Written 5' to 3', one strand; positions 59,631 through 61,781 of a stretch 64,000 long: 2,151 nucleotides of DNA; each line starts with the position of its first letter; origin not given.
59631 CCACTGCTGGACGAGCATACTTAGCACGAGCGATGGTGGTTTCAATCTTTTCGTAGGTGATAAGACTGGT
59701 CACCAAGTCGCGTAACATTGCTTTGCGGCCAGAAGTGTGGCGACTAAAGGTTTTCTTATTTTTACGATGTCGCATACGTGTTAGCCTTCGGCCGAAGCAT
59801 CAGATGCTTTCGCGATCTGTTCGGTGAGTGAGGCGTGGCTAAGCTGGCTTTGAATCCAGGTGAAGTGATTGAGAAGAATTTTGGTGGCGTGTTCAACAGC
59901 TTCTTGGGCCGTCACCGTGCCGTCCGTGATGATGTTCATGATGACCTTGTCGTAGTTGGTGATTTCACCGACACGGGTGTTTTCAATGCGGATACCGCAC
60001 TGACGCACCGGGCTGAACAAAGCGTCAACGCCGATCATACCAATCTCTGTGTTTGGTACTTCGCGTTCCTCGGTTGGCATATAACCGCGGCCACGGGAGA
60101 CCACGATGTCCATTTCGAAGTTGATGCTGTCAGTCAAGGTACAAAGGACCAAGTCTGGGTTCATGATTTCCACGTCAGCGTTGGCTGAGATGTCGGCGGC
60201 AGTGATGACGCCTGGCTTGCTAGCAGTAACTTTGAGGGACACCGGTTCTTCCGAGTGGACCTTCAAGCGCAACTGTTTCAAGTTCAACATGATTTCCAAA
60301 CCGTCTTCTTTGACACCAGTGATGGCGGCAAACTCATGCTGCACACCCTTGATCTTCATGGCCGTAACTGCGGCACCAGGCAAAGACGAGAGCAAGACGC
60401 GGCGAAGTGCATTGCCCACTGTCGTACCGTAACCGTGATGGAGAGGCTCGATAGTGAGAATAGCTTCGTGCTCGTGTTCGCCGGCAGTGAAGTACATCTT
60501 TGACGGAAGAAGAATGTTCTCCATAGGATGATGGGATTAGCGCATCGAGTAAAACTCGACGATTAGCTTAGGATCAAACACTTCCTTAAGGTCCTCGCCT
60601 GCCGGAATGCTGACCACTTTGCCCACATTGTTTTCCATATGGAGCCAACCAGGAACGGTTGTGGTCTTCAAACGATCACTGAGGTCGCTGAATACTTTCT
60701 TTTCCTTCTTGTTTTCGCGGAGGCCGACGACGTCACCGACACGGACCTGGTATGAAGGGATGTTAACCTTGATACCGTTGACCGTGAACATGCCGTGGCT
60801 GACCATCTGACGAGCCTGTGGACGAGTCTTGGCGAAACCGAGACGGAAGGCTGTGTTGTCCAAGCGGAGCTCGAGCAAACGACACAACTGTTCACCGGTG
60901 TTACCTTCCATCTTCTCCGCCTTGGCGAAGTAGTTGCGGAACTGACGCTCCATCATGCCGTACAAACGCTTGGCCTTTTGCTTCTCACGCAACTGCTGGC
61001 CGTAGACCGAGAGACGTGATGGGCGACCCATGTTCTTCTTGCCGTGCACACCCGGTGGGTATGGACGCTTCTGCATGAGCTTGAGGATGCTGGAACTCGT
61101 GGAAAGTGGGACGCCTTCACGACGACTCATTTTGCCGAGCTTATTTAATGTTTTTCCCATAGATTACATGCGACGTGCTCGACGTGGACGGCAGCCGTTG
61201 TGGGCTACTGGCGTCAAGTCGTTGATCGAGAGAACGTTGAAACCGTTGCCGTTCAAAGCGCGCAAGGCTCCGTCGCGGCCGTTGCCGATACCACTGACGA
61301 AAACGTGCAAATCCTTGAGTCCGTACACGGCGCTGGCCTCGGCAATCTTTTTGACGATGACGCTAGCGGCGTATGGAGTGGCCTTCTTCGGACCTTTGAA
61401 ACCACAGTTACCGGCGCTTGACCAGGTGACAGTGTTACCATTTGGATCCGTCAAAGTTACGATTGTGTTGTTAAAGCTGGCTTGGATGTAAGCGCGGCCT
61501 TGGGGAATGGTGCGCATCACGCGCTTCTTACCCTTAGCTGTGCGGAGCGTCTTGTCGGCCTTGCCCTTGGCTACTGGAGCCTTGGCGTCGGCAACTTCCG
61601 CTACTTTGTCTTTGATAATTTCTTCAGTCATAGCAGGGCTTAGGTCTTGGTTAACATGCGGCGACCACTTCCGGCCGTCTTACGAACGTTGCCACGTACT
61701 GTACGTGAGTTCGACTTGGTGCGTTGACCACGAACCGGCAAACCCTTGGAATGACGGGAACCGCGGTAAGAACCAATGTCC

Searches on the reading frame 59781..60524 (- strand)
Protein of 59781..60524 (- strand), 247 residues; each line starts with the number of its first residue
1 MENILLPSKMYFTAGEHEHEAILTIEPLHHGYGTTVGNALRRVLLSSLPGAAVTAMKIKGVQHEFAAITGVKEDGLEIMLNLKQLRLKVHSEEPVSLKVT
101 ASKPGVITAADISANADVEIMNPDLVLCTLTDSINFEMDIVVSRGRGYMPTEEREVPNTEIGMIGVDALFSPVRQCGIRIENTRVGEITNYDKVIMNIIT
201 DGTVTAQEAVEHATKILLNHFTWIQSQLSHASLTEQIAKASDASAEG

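Call 78: search_protein_families(library=pfam, proteins=[window:59781-60524:-], max_evalue=0.0001)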
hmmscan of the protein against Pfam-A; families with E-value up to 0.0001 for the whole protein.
window:59781-60524:- (247 aa): 2 families
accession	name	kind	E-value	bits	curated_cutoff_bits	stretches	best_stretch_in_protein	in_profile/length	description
PF01000.31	RNA_pol_A_bac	-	1.6e-31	109.4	33.9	1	57-171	2-119/119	RNA polymerase Rpb3/RpoA insert domain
PF01193.29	RNA_pol_L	-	1.6e-20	73.1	24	1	26-221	1-74/74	RNA polymerase Rpb3/Rpb11 dimerisation domain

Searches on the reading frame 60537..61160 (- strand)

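Call 78: search_protein_families(library=pfam, proteins=[window:60537-61160:-], max_evalue=0.0001)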
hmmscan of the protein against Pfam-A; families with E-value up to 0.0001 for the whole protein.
window:60537-61160:- (207 aa): 2 families
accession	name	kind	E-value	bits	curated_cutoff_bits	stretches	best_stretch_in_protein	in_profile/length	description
PF00163.24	Ribosomal_S4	-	3.4e-23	82.6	23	1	9-97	7-95/95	Ribosomal protein S4/S9 N-terminal domain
PF01479.30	S4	-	1.9e-18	66.3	22.8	1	98-145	1-48/48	S4 domain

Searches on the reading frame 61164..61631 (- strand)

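Call 78: search_protein_families(library=pfam, proteins=[window:61164-61631:-], max_evalue=0.0001)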
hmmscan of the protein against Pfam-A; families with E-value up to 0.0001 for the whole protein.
window:61164-61631:- (155 aa): 1 family
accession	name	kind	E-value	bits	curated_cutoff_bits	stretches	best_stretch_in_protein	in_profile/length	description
PF00411.24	Ribosomal_S11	-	2.3e-37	128.2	25.1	1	45-154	1-110/110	Ribosomal protein S11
